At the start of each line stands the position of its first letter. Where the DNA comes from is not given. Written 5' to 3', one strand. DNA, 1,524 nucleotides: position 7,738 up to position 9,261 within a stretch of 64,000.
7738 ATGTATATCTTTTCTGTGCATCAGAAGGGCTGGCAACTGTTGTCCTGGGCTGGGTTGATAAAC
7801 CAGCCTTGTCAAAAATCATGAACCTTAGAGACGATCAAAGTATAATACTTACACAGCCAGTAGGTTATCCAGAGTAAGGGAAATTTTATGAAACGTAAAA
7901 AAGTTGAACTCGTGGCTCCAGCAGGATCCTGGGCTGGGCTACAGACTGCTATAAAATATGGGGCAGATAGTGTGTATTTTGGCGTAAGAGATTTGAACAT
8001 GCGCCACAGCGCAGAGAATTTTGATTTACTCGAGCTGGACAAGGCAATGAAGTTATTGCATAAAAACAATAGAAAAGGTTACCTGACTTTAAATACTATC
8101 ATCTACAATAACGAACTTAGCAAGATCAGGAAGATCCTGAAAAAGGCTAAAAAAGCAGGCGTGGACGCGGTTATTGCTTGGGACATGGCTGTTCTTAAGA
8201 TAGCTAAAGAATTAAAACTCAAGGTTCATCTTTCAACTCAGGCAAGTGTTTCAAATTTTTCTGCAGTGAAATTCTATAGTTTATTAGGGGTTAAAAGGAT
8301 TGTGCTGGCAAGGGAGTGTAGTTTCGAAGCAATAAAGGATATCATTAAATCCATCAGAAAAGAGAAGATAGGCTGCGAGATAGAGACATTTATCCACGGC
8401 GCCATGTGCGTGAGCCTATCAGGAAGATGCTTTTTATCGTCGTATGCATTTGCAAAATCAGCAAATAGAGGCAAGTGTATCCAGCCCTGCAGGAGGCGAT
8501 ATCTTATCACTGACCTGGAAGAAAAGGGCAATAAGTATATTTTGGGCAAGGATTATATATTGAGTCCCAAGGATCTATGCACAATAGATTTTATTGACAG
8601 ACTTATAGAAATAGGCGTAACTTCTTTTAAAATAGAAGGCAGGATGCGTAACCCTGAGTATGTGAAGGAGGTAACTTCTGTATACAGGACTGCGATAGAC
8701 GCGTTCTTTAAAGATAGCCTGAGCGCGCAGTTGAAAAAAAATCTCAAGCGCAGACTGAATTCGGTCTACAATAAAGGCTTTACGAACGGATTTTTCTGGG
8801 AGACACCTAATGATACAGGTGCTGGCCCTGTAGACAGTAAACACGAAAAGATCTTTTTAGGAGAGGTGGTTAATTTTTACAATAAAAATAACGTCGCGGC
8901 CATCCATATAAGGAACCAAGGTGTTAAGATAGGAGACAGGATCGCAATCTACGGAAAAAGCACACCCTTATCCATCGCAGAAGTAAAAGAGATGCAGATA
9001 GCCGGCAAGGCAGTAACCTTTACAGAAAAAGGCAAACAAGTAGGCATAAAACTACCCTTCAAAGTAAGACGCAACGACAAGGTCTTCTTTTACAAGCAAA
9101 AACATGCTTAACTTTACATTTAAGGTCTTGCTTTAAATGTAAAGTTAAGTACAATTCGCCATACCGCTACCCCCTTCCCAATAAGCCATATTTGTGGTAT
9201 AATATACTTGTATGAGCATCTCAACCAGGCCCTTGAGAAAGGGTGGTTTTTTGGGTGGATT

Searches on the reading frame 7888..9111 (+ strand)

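Call 80: search_protein_families(library=pfam, proteins=[window:7888-9111:+], max_evalue=1e-8)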
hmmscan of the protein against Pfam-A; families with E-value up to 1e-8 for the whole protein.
window:7888-9111:+ (407 aa): 1 family
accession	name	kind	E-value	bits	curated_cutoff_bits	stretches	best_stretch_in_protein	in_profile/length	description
PF01136.24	Peptidase_U32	-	2.3e-81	273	22.4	1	78-307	2-231/233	Peptidase family U32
